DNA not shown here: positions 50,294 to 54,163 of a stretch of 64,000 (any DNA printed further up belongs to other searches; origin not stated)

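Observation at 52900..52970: PolC replicase without its intrinsic proofreading exonuclease domain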

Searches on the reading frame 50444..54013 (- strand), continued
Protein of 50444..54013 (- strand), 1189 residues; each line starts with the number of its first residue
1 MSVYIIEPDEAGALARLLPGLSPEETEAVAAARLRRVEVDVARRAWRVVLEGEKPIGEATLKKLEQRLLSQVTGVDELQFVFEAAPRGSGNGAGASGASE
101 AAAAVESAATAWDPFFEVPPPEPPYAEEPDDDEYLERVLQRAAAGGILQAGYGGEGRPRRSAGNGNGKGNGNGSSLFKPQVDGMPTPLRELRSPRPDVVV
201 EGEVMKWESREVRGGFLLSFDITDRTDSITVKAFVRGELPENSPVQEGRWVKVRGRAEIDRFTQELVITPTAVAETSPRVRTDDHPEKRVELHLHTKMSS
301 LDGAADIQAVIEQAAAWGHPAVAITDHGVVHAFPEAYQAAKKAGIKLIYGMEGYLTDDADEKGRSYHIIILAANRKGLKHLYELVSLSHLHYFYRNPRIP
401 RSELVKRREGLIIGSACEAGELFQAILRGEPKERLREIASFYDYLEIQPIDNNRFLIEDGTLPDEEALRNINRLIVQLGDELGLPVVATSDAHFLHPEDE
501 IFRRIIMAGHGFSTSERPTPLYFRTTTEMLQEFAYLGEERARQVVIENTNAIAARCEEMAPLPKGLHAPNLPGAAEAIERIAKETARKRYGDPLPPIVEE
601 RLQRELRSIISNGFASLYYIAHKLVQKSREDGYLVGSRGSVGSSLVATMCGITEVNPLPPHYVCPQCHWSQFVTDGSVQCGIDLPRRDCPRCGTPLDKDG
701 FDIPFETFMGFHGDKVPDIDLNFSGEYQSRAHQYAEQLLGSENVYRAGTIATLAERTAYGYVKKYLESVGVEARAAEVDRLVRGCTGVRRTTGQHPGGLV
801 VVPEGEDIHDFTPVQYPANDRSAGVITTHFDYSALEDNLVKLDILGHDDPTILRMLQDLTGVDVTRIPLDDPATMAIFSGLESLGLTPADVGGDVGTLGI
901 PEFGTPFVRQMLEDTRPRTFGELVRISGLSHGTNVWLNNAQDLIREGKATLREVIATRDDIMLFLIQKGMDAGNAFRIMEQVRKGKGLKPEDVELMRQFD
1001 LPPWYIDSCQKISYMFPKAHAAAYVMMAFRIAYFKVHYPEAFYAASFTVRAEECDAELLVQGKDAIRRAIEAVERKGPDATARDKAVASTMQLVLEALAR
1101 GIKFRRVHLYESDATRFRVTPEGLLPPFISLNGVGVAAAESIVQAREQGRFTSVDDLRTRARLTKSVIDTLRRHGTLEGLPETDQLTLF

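Call 6: find_homologous_proteins(query=window:50444-54013:-, max_evalue=1e-50)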
Query window:50444-54013:- (1189 aa): 7991 proteins with E <= 1e-50 among 8000 candidates; the best 120 are listed.
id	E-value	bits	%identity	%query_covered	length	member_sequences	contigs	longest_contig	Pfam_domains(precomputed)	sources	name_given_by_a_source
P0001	0.0e+0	2712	100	100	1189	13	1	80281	PF12836.14,PF02811.27,PF14579.13,PF01336.32,PF17657.7,PF07733.19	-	-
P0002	0.0e+0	2210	82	100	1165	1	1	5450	PF12836.14,PF02811.27,PF14579.13,PF01336.32,PF17657.7,PF07733.19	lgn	-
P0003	0.0e+0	2036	74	100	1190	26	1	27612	PF12836.14,PF02811.27,PF14579.13,PF01336.32,PF17657.7,PF07733.19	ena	-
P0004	0.0e+0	1830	69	100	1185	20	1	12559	PF12836.14,PF02811.27,PF14579.13,PF01336.32,PF17657.7,PF07733.19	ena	-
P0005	0.0e+0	1815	72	89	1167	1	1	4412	PF02811.27,PF14579.13,PF17657.7,PF07733.19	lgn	-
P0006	0.0e+0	1810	67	100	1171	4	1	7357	PF02811.27,PF14579.13,PF17657.7,PF07733.19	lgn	-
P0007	0.0e+0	1803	67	100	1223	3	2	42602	PF12836.14,PF02811.27,PF14579.13,PF01336.32,PF17657.7,PF07733.19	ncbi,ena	-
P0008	0.0e+0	1787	84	76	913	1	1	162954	PF02811.27,PF14579.13,PF17657.7,PF07733.19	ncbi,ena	-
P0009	0.0e+0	1783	68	100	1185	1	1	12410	PF02811.27,PF14579.13,PF01336.32,PF17657.7,PF07733.19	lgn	-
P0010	0.0e+0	1780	67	100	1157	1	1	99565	PF12836.14,PF02811.27,PF14579.13,PF01336.32,PF17657.7,PF07733.19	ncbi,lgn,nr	ncbi:MAG: PolC-type DNA polymerase III [Firmicutes bacterium]|nr:PolC-type DNA polymerase III [Bacil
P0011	0.0e+0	1779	73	89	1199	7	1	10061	PF12836.14,PF02811.27,PF14579.13,PF01336.32,PF17657.7,PF07733.19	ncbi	ncbi:MAG: PolC-type DNA polymerase III, partial [Limnochordales bacterium]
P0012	0.0e+0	1774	67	100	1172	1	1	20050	PF02811.27,PF14579.13,PF17657.7,PF07733.19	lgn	-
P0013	0.0e+0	1768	65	100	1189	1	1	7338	PF02811.27,PF14579.13,PF01336.32,PF17657.7,PF07733.19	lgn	-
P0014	0.0e+0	1503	58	100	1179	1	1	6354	PF02811.27,PF14579.13,PF01336.32,PF17657.7,PF07733.19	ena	-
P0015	0.0e+0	1499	58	100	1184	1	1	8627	PF02811.27,PF14579.13,PF01336.32,PF17657.7,PF07733.19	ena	-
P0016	0.0e+0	1489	56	100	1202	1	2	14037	PF02811.27,PF14579.13,PF01336.32,PF17657.7,PF07733.19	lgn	-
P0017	0.0e+0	1482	57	100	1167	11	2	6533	PF02811.27,PF14579.13,PF01336.32,PF17657.7,PF07733.19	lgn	-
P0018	0.0e+0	1480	57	100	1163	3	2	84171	PF02811.27,PF14579.13,PF01336.32,PF17657.7,PF07733.19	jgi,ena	-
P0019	0.0e+0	1477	57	100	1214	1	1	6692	PF02811.27,PF14579.13,PF17657.7,PF07733.19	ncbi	-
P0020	0.0e+0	1476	58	100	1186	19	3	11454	PF02811.27,PF14579.13,PF01336.32,PF17657.7,PF07733.19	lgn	-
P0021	0.0e+0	1471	61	90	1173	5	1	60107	PF02811.27,PF14579.13,PF01336.32,PF17657.7,PF07733.19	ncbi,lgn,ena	-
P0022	0.0e+0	1466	58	97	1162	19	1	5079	PF02811.27,PF14579.13,PF01336.32,PF17657.7,PF07733.19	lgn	-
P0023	0.0e+0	1454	55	100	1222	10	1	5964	PF02811.27,PF14579.13,PF01336.32,PF17657.7,PF07733.19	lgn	-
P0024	0.0e+0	1449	56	100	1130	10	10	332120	PF02811.27,PF14579.13,PF01336.32,PF17657.7,PF07733.19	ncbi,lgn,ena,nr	ncbi:MAG TPA: PolC-type DNA polymerase III [Firmicutes bacterium]|nr:PolC-type DNA polymerase III [B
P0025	0.0e+0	1445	57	100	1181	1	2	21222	PF02811.27,PF14579.13,PF01336.32,PF17657.7,PF07733.19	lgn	-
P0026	0.0e+0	1444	55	100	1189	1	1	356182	PF02811.27,PF14579.13,PF01336.32,PF17657.7,PF07733.19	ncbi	-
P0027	0.0e+0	1444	55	100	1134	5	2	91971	PF02811.27,PF14579.13,PF01336.32,PF17657.7,PF07733.19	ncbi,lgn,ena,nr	ncbi:MAG: PolC-type DNA polymerase III [Limnochordia bacterium]|nr:PolC-type DNA polymerase III [Lim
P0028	0.0e+0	1442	56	98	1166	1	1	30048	PF02811.27,PF14579.13,PF01336.32,PF17657.7,PF07733.19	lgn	-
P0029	0.0e+0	1440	56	100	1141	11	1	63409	PF02811.27,PF14579.13,PF01336.32,PF17657.7,PF07733.19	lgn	-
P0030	0.0e+0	1440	55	100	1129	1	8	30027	PF02811.27,PF14579.13,PF01336.32,PF17657.7,PF07733.19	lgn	-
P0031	0.0e+0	1440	60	90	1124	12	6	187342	PF12836.14,PF02811.27,PF14579.13,PF01336.32,PF17657.7,PF07733.19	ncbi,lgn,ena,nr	ncbi:MAG: PolC-type DNA polymerase III [Firmicutes bacterium]|nr:PolC-type DNA polymerase III [Bacil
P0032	0.0e+0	1436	59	89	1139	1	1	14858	PF02811.27,PF14579.13,PF01336.32,PF17657.7,PF07733.19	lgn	-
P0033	0.0e+0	1435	62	84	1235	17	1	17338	PF12836.14,PF02811.27,PF14579.13,PF01336.32,PF17657.7,PF07733.19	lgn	-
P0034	0.0e+0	1432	56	97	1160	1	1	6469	PF12836.14,PF02811.27,PF14579.13,PF01336.32,PF17657.7,PF07733.19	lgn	-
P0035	0.0e+0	1431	56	100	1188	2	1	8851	PF02811.27,PF14579.13,PF01336.32,PF17657.7,PF07733.19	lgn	-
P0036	0.0e+0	1430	61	86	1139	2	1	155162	PF02811.27,PF14579.13,PF01336.32,PF17657.7,PF07733.19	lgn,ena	-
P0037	0.0e+0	1429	56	100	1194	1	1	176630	PF02811.27,PF14579.13,PF01336.32,PF17657.7,PF07733.19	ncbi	-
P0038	0.0e+0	1427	61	85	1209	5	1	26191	PF12836.14,PF02811.27,PF14579.13,PF01336.32,PF17657.7,PF07733.19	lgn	-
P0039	0.0e+0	1427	54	100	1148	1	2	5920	PF02811.27,PF14579.13,PF01336.32,PF17657.7,PF07733.19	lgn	-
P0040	0.0e+0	1423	60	85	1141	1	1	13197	PF12836.14,PF02811.27,PF14579.13,PF01336.32,PF17657.7,PF07733.19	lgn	-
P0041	0.0e+0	1421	60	85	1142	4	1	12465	PF02811.27,PF14579.13,PF01336.32,PF17657.7,PF07733.19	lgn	-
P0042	0.0e+0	1420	59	89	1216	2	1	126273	PF02811.27,PF14579.13,PF01336.32,PF17657.7,PF07733.19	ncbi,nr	ncbi:MAG TPA: PolC-type DNA polymerase III [Clostridia bacterium]|nr:PolC-type DNA polymerase III [C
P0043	0.0e+0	1419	62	85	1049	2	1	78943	PF02811.27,PF14579.13,PF01336.32,PF17657.7,PF07733.19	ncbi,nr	ncbi:MAG: PolC-type DNA polymerase III [Firmicutes bacterium]|nr:PolC-type DNA polymerase III [Bacil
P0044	0.0e+0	1418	61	85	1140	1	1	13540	PF02811.27,PF14579.13,PF01336.32,PF17657.7,PF07733.19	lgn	-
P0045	0.0e+0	1418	55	100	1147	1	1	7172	PF02811.27,PF14579.13,PF01336.32,PF17657.7,PF07733.19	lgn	-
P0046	0.0e+0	1417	59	89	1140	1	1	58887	PF02811.27,PF14579.13,PF01336.32,PF17657.7,PF07733.19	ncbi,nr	ncbi:MAG: PolC-type DNA polymerase III [Firmicutes bacterium]|nr:PolC-type DNA polymerase III [Bacil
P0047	0.0e+0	1417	62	70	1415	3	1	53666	PF00929.32,PF12836.14,PF02811.27,PF16473.12,PF14579.13,PF01336.32,PF17657.7,PF07733.19,PF21762.4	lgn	-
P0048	0.0e+0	1415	55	100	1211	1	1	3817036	PF02811.27,PF14579.13,PF17657.7,PF07733.19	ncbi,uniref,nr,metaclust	ncbi:PolC-type DNA polymerase III [Limnochorda pilosa]|uniref:DNA polymerase III PolC-type n=1 Tax=L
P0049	0.0e+0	1414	57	92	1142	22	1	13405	PF12836.14,PF02811.27,PF14579.13,PF01336.32,PF17657.7,PF07733.19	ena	-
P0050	0.0e+0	1412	61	85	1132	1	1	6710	PF02811.27,PF14579.13,PF01336.32,PF17657.7,PF07733.19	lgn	-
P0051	0.0e+0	1412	60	88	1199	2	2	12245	PF12836.14,PF02811.27,PF14579.13,PF01336.32,PF17657.7,PF07733.19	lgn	-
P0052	0.0e+0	1412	61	85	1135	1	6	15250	PF02811.27,PF14579.13,PF01336.32,PF17657.7,PF07733.19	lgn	-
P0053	0.0e+0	1412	61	85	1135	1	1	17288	PF02811.27,PF14579.13,PF01336.32,PF17657.7,PF07733.19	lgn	-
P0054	0.0e+0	1409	59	87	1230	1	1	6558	PF02811.27,PF14579.13,PF01336.32,PF11490.14,PF17657.7,PF07733.19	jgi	-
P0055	0.0e+0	1408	60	87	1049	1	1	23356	PF02811.27,PF14579.13,PF01336.32,PF17657.7,PF07733.19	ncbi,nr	ncbi:MAG: PolC-type DNA polymerase III [Firmicutes bacterium]|nr:PolC-type DNA polymerase III [Bacil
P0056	0.0e+0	1408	55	99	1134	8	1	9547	PF02811.27,PF14579.13,PF01336.32,PF17657.7,PF07733.19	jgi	jgi:DNA polymerase-3 subunit alpha (Gram-positive type)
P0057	0.0e+0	1408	55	100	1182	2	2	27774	PF02811.27,PF14579.13,PF01336.32,PF17657.7,PF07733.19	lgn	-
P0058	0.0e+0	1407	55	98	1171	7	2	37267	PF02811.27,PF14579.13,PF01336.32,PF17657.7,PF07733.19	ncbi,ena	-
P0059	0.0e+0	1407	58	91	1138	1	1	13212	PF02811.27,PF14579.13,PF01336.32,PF17657.7,PF07733.19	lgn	-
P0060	0.0e+0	1405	60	86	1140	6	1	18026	PF02811.27,PF14579.13,PF01336.32,PF17657.7,PF07733.19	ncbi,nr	ncbi:MAG: PolC-type DNA polymerase III [Firmicutes bacterium]|nr:PolC-type DNA polymerase III [Bacil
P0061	0.0e+0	1404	56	98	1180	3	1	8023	PF02811.27,PF14579.13,PF01336.32,PF17657.7,PF07733.19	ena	-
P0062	0.0e+0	1404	59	87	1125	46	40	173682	PF02811.27,PF14579.13,PF01336.32,PF17657.7,PF07733.19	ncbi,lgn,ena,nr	ncbi:MAG: PolC-type DNA polymerase III [Limnochordia bacterium]|nr:PolC-type DNA polymerase III [Lim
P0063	0.0e+0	1403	56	95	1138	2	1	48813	PF02811.27,PF14579.13,PF01336.32,PF17657.7,PF07733.19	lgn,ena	-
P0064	0.0e+0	1403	58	89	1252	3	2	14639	PF02811.27,PF14579.13,PF01336.32,PF17657.7,PF07733.19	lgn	-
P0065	0.0e+0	1401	59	87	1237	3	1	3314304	PF02811.27,PF14579.13,PF14480.12,PF01336.32,PF11490.14,PF17657.7,PF07733.19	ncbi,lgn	-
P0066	0.0e+0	1400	54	100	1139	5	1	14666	PF02811.27,PF14579.13,PF01336.32,PF17657.7,PF07733.19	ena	-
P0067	0.0e+0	1400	54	100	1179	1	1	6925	PF02811.27,PF14579.13,PF01336.32,PF17657.7,PF07733.19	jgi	jgi:DNA polymerase-3 subunit alpha (Gram-positive type)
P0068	0.0e+0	1399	63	69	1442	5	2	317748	PF00929.32,PF02811.27,PF14579.13,PF14480.12,PF01336.32,PF11490.14,PF17657.7,PF07733.19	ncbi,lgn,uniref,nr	ncbi:DNA polymerase III subunit alpha [Thermincola ferriacetica]|uniref:DNA polymerase III PolC-type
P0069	0.0e+0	1398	55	100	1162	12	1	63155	PF02811.27,PF14579.13,PF01336.32,PF17657.7,PF07733.19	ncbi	-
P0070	0.0e+0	1396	60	86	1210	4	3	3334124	PF12836.14,PF02811.27,PF14579.13,PF01336.32,PF17657.7,PF07733.19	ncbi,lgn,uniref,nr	ncbi:DNA polymerase-3 subunit alpha [Thermanaeromonas toyohensis ToBE]|uniref:DNA polymerase III Pol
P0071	0.0e+0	1396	62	72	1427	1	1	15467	PF00929.32,PF12836.14,PF13482.13,PF02811.27,PF14579.13,PF14480.12,PF01336.32,PF17657.7,PF07733.19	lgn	-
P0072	0.0e+0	1395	62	70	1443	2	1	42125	PF00929.32,PF02811.27,PF14579.13,PF14480.12,PF01336.32,PF11490.14,PF17657.7,PF07733.19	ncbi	-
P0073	0.0e+0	1393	60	86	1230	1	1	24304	PF02811.27,PF14579.13,PF01336.32,PF11490.14,PF17657.7,PF07733.19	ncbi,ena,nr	ncbi:MAG TPA: PolC-type DNA polymerase III [Peptococcaceae bacterium]|nr:PolC-type DNA polymerase II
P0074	0.0e+0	1393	54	100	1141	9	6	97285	PF02811.27,PF14579.13,PF01336.32,PF17657.7,PF07733.19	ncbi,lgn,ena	-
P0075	0.0e+0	1392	60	86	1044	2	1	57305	PF02811.27,PF14579.13,PF01336.32,PF17657.7,PF07733.19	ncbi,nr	ncbi:MAG TPA: PolC-type DNA polymerase III [Firmicutes bacterium]|nr:PolC-type DNA polymerase III [B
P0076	0.0e+0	1392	61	84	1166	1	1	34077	PF02811.27,PF14579.13,PF14480.12,PF01336.32,PF17657.7,PF07733.19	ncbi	ncbi:MAG: PolC-type DNA polymerase III [Syntrophothermus sp.]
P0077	0.0e+0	1391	62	70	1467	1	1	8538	PF00929.32,PF02811.27,PF16473.12,PF14579.13,PF14480.12,PF01336.32,PF11490.14,PF17657.7,PF07733.19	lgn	-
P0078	0.0e+0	1389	54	100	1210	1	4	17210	PF02811.27,PF14579.13,PF17657.7,PF07733.19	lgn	-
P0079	0.0e+0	1389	62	70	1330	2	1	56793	PF02811.27,PF14579.13,PF01336.32,PF17657.7,PF07733.19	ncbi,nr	ncbi:MAG: PolC-type DNA polymerase III [Firmicutes bacterium]|nr:PolC-type DNA polymerase III [Bacil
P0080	0.0e+0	1388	62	70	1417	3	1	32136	PF00929.32,PF02811.27,PF16473.12,PF14579.13,PF01336.32,PF11490.14,PF17657.7,PF07733.19,PF21762.4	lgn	-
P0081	0.0e+0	1388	58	89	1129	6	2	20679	PF02811.27,PF14579.13,PF01336.32,PF17657.7,PF07733.19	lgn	-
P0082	0.0e+0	1384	59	87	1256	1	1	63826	PF02811.27,PF14579.13,PF01336.32,PF17657.7,PF07733.19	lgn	-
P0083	0.0e+0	1383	61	72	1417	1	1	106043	PF00929.32,PF02811.27,PF14579.13,PF01336.32,PF17657.7,PF07733.19,PF21762.4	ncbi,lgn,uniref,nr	ncbi:DNA polymerase-3 subunit alpha (Gram-positive type) [Desulfohalotomaculum tongense]|uniref:PolC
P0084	0.0e+0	1383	59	86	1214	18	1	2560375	PF12836.14,PF02811.27,PF14579.13,PF01336.32,PF17657.7,PF07733.19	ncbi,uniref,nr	ncbi:PolC-type DNA polymerase III [Neomoorella thermoacetica]|uniref:PolC-type DNA polymerase III n=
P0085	0.0e+0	1382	59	87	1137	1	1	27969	PF02811.27,PF14579.13,PF01336.32,PF17657.7,PF07733.19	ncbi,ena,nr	ncbi:MAG TPA: PolC-type DNA polymerase III [Limnochordia bacterium]|nr:PolC-type DNA polymerase III 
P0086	0.0e+0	1381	59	87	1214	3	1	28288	PF12836.14,PF02811.27,PF14579.13,PF17657.7,PF07733.19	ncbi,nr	ncbi:MAG: polymerase subunit alpha, Gram-positive type [Moorella sp. (in: firmicutes)]|nr:polymerase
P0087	0.0e+0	1380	59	87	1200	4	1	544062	PF02811.27,PF14579.13,PF01336.32,PF17657.7,PF07733.19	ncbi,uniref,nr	ncbi:PolC-type DNA polymerase III [Thermanaeromonas sp. C210]|uniref:PolC-type DNA polymerase III n=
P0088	0.0e+0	1378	62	71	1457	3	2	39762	PF00929.32,PF02811.27,PF16473.12,PF14579.13,PF14480.12,PF01336.32,PF11490.14,PF17657.7,PF07733.19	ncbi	-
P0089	0.0e+0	1378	59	85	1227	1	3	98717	PF02811.27,PF14579.13,PF11490.14,PF17657.7,PF07733.19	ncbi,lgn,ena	-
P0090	0.0e+0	1378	62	71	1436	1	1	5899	PF00929.32,PF02811.27,PF14579.13,PF14480.12,PF01336.32,PF11490.14,PF17657.7,PF07733.19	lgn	-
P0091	0.0e+0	1378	54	98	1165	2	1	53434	PF02811.27,PF14579.13,PF01336.32,PF17657.7,PF07733.19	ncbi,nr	ncbi:MAG: PolC-type DNA polymerase III [Firmicutes bacterium]|nr:PolC-type DNA polymerase III [Bacil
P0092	0.0e+0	1378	59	86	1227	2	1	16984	PF02811.27,PF14579.13,PF01336.32,PF11490.14,PF17657.7,PF07733.19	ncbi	-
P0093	0.0e+0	1376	57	90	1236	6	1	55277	PF02811.27,PF14579.13,PF01336.32,PF17657.7,PF07733.19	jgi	-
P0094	0.0e+0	1374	54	99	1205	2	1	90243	PF12836.14,PF02811.27,PF14579.13,PF14480.12,PF01336.32,PF17657.7,PF07733.19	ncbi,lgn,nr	ncbi:MAG: PolC-type DNA polymerase III [Firmicutes bacterium]|nr:PolC-type DNA polymerase III [Bacil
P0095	0.0e+0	1373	61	71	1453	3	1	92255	PF00929.32,PF02811.27,PF14579.13,PF14480.12,PF01336.32,PF11490.14,PF17657.7,PF07733.19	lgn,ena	-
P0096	0.0e+0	1372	62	71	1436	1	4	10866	PF00929.32,PF02811.27,PF14579.13,PF14480.12,PF01336.32,PF11490.14,PF17657.7,PF07733.19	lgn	-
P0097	0.0e+0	1372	59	86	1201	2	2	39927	PF02811.27,PF14579.13,PF01336.32,PF17657.7,PF07733.19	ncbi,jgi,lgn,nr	ncbi:MAG TPA: PolC-type DNA polymerase III [Peptococcaceae bacterium]|nr:MAG: DNA polymerase III, al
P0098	0.0e+0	1371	53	100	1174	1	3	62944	PF02811.27,PF14579.13,PF01336.32,PF17657.7,PF07733.19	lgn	-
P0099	0.0e+0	1371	58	86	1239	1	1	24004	PF02811.27,PF14579.13,PF01336.32,PF11490.14,PF17657.7,PF07733.19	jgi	-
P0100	0.0e+0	1370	59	85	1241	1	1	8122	PF02811.27,PF14579.13,PF01336.32,PF17657.7,PF07733.19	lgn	-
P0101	0.0e+0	1370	56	90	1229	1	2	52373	PF02811.27,PF14579.13,PF01336.32,PF11490.14,PF17657.7,PF07733.19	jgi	jgi:DNA polymerase-3 subunit alpha (Gram-positive type)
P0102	0.0e+0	1370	62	70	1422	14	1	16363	PF00929.32,PF12836.14,PF02811.27,PF16473.12,PF14579.13,PF01336.32,PF11490.14,PF17657.7,PF07733.19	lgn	-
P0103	0.0e+0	1370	62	70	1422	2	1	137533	PF00929.32,PF02811.27,PF16473.12,PF14579.13,PF14480.12,PF01336.32,PF11490.14,PF17657.7,PF07733.19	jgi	-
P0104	0.0e+0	1369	58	86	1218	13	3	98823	PF02811.27,PF14579.13,PF01336.32,PF17657.7,PF07733.19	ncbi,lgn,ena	-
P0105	0.0e+0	1369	61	70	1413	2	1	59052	PF00929.32,PF02811.27,PF16473.12,PF14579.13,PF01336.32,PF11490.14,PF17657.7,PF07733.19,PF21762.4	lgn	-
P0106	0.0e+0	1369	60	71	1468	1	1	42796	PF00929.32,PF02811.27,PF14579.13,PF14480.12,PF01336.32,PF11490.14,PF17657.7,PF07733.19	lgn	-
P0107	0.0e+0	1369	57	89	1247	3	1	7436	PF12836.14,PF02811.27,PF14579.13,PF01336.32,PF17657.7,PF07733.19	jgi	-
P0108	0.0e+0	1368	54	98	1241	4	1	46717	PF02811.27,PF14579.13,PF17657.7,PF07733.19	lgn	-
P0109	0.0e+0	1368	62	70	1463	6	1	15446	PF00929.32,PF02811.27,PF14579.13,PF01336.32,PF11490.14,PF17657.7,PF07733.19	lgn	-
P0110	0.0e+0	1368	58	86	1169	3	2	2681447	PF02811.27,PF14579.13,PF01336.32,PF17657.7,PF07733.19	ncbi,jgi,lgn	ncbi:MAG: PolC-type DNA polymerase III [Limnochordia bacterium]|jgi:DNA polymerase-3 subunit alpha (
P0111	0.0e+0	1368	60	72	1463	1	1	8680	PF00929.32,PF13482.13,PF02811.27,PF16473.12,PF14579.13,PF01336.32,PF11490.14,PF17657.7,PF07733.19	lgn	-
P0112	0.0e+0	1367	61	71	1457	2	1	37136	PF00929.32,PF02811.27,PF14579.13,PF01336.32,PF11490.14,PF17657.7,PF07733.19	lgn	-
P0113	0.0e+0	1367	59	83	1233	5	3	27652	PF02811.27,PF14579.13,PF17657.7,PF07733.19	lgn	-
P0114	0.0e+0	1367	59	85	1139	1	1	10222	PF02811.27,PF14579.13,PF01336.32,PF17657.7,PF07733.19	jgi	-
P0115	0.0e+0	1366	59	85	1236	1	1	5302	PF12836.14,PF02811.27,PF14579.13,PF01336.32,PF17657.7,PF07733.19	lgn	-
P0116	0.0e+0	1366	58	86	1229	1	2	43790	PF02811.27,PF14579.13,PF01336.32,PF11490.14,PF17657.7,PF07733.19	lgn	-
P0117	0.0e+0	1365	59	85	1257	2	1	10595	PF12836.14,PF02811.27,PF14579.13,PF01336.32,PF17657.7,PF07733.19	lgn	-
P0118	0.0e+0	1365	57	87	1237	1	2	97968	PF02811.27,PF14579.13,PF01336.32,PF11490.14,PF17657.7,PF07733.19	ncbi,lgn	-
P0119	0.0e+0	1364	53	100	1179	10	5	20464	PF02811.27,PF14579.13,PF01336.32,PF17657.7,PF07733.19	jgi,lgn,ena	jgi:DNA polymerase-3 subunit alpha (Gram-positive type)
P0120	0.0e+0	1364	52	98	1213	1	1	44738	PF02811.27,PF14579.13,PF17657.7,PF07733.19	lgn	-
